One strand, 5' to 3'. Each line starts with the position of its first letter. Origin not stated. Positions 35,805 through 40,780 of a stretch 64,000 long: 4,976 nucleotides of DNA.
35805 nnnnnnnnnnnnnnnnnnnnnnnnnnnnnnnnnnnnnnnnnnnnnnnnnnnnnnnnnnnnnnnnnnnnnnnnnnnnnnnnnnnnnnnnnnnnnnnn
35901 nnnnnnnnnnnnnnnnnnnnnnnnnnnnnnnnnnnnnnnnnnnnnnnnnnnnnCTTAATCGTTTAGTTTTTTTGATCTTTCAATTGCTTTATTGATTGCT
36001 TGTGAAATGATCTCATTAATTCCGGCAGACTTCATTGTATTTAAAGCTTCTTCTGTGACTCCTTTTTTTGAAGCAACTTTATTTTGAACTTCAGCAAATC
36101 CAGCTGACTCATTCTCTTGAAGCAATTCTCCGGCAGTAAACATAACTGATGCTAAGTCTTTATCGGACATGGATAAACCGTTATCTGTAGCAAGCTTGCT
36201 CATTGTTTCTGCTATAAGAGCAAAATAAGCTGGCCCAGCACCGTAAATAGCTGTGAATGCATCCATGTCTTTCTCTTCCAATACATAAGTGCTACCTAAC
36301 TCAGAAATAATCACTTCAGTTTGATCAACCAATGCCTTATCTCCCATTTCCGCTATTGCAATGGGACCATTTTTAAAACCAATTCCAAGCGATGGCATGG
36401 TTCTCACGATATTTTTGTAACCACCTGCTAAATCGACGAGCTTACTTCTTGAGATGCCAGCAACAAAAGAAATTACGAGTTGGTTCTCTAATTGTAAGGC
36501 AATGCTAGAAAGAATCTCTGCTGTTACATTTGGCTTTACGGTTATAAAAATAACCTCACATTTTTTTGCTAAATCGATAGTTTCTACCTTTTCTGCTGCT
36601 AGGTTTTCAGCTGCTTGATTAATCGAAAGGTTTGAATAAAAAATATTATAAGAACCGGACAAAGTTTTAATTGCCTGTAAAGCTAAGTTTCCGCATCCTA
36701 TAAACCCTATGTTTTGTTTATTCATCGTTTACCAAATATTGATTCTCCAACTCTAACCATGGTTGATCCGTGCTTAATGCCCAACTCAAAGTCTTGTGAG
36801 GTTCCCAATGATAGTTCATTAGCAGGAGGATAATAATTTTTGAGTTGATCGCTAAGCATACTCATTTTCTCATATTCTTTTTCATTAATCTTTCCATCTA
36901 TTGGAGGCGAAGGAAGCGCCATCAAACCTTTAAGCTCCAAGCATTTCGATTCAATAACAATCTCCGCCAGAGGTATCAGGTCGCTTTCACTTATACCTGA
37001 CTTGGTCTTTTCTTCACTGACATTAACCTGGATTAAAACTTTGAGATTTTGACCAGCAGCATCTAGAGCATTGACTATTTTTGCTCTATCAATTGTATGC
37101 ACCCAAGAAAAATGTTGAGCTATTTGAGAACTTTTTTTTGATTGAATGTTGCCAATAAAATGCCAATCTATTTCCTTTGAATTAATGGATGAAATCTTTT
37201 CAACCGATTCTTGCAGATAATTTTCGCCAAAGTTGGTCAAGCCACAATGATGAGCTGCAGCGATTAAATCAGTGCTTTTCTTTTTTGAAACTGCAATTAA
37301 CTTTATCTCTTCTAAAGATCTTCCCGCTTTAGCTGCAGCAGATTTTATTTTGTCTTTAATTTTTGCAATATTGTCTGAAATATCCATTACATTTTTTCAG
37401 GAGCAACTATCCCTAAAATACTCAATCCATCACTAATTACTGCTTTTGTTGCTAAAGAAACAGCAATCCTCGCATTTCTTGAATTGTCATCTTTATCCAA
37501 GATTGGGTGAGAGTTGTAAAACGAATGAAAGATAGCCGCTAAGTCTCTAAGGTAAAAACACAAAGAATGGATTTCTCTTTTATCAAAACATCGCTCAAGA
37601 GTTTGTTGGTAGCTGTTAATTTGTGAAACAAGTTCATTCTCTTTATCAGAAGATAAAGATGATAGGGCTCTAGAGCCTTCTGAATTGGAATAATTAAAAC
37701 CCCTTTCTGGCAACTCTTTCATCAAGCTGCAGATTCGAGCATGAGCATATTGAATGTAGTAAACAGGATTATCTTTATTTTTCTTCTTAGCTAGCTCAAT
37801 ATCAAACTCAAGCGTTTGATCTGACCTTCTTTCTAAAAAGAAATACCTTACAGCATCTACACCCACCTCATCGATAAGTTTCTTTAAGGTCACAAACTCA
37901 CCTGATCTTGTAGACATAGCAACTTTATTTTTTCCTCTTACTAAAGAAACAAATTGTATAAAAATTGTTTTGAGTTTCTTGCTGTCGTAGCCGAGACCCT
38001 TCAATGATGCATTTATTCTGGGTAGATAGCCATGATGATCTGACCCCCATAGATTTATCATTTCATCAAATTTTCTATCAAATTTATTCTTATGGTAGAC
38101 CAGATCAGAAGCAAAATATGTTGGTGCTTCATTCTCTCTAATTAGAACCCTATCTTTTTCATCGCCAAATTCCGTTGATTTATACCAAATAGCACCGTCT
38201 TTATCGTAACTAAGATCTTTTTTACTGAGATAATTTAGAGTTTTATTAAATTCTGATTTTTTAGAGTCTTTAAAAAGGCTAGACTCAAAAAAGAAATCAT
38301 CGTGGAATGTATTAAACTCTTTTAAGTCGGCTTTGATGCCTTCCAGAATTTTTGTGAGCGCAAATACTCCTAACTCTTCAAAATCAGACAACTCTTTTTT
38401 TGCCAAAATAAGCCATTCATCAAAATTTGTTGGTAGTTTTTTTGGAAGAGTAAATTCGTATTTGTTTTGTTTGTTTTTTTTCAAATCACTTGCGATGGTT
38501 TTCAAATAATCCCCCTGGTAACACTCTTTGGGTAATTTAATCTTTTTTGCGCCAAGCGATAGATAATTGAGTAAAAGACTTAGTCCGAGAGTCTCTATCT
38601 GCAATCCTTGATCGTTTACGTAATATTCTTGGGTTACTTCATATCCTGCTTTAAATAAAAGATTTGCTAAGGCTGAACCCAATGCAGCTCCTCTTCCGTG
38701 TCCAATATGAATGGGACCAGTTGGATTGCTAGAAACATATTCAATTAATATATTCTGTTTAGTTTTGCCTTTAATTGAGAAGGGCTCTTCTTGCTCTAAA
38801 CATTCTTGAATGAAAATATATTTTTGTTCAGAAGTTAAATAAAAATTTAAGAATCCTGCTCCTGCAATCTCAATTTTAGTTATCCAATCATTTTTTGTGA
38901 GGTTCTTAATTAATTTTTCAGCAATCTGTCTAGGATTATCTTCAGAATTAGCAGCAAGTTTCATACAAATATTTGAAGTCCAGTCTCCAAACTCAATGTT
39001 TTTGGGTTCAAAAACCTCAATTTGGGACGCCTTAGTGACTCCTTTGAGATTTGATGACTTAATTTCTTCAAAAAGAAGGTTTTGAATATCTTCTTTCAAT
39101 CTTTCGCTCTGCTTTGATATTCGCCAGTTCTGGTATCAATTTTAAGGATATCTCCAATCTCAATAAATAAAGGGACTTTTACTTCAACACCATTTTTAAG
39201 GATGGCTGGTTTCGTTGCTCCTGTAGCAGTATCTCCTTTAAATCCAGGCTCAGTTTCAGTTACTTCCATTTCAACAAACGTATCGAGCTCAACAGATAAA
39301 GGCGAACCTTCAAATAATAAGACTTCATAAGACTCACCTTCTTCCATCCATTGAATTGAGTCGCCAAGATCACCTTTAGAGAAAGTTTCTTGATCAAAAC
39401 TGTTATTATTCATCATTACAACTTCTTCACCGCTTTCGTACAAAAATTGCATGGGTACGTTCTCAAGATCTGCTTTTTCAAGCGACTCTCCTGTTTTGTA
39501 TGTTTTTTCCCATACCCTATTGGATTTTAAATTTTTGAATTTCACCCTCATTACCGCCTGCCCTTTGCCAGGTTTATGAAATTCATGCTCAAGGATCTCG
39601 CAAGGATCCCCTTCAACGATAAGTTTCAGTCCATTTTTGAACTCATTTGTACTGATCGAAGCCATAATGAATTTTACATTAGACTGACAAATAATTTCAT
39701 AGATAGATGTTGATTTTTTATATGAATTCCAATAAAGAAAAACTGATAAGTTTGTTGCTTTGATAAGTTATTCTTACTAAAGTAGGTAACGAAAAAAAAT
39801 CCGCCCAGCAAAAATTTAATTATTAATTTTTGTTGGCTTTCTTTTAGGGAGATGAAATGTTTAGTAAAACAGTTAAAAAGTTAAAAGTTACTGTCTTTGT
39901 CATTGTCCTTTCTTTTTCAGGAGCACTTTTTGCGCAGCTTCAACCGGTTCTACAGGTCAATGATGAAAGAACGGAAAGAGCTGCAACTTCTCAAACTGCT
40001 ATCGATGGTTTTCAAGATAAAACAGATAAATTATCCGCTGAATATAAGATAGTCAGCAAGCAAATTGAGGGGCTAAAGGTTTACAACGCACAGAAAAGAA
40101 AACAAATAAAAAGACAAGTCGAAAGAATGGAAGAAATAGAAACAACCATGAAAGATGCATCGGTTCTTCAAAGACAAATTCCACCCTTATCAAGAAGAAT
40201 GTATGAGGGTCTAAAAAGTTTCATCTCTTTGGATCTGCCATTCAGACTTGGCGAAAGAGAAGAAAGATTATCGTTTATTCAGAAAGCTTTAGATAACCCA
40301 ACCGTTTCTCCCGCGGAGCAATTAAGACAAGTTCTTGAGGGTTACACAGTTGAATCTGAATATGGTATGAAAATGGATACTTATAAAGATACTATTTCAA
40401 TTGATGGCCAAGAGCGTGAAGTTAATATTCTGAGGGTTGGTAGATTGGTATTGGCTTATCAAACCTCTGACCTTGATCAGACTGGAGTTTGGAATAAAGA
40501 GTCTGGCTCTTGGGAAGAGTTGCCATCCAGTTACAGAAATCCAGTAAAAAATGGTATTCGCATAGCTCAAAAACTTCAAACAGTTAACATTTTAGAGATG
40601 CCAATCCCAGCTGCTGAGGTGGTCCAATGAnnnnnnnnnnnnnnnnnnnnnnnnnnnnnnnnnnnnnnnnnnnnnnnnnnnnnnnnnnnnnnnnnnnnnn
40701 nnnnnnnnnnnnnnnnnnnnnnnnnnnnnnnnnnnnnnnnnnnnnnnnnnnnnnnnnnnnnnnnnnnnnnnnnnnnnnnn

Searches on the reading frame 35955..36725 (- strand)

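Call 27: search_protein_families(library=pfam, proteins=[window:35955-36725:-], max_evalue=0.001)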
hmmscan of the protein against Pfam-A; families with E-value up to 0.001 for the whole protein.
window:35955-36725:- (256 aa): 2 families
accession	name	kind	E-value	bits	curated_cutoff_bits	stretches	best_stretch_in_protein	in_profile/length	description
PF14748.11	P5CR_dimer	-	1.1e-21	77.5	25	1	151-254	1-105/105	Pyrroline-5-carboxylate reductase dimerisation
PF03807.23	F420_oxidored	-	1.2e-09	39.1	21.6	1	6-90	2-94/94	NADP oxidoreductase coenzyme F420-dependent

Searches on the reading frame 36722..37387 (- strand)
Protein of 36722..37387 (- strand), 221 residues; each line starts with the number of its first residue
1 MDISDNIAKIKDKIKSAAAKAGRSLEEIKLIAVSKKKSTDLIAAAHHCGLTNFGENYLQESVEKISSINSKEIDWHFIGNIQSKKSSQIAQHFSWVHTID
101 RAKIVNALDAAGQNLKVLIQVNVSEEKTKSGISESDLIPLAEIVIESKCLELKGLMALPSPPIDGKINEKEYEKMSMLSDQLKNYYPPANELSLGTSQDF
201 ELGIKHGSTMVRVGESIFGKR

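Call 33: search_protein_families(library=pfam, proteins=[window:36722-37387:-], max_evalue=0.001)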
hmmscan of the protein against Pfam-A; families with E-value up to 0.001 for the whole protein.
window:36722-37387:- (221 aa): 1 family
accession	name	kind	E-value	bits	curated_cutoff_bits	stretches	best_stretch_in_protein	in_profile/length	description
PF01168.26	Ala_racemase_N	-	1e-15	58.5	24.1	1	8-220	4-218/220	Alanine racemase, N-terminal domain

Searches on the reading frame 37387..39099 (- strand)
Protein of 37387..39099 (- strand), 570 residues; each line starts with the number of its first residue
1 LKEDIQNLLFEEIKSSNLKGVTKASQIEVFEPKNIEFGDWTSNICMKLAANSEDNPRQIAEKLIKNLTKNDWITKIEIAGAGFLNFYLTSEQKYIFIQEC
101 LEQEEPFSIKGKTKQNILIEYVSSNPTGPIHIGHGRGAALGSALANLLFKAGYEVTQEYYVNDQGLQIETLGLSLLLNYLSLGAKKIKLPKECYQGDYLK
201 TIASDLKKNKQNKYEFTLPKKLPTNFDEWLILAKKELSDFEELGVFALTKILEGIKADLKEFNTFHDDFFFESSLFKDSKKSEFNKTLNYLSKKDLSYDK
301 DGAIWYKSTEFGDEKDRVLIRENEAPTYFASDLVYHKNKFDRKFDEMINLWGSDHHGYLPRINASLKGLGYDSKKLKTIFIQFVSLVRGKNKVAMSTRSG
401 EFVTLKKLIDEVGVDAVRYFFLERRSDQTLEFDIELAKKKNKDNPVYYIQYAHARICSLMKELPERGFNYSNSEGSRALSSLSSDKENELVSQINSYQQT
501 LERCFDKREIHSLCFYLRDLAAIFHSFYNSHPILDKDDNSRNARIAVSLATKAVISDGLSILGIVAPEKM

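Call 9: search_protein_families(library=pfam, proteins=[window:37387-39099:-], max_evalue=0.001)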
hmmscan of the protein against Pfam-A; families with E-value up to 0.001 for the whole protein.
window:37387-39099:- (570 aa): 3 families
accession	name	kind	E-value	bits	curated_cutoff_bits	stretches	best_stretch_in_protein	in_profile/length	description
PF05746.21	DALR_1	-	1.6e-33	115.7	22.3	1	449-570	1-117/117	DALR anticodon binding domain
PF00750.26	tRNA-synt_1d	-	3.4e-25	89.2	23.3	1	97-427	2-312/349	tRNA synthetases class I (R), catalytic domain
PF03485.21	Arg_tRNA_synt_N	-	5e-20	72.3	21.5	1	11-88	9-85/85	Arginyl tRNA synthetase N terminal domain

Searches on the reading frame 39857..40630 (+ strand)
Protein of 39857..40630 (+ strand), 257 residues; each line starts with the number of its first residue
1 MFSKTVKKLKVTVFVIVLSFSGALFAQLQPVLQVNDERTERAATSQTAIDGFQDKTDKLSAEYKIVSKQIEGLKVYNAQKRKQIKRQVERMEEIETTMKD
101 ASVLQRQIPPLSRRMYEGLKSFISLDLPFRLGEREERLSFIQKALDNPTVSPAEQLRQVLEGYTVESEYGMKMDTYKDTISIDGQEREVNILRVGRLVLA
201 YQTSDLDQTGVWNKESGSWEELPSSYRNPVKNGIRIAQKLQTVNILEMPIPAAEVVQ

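Call 9: search_protein_families(library=pfam, proteins=[window:39857-40630:+], max_evalue=0.001)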
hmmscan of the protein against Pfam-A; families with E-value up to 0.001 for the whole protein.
window:39857-40630:+ (257 aa): 1 family
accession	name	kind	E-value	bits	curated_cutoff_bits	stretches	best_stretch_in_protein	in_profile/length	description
PF11932.13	DUF3450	-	1.7e-69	234.2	32.6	1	14-250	4-240/241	Protein of unknown function (DUF3450)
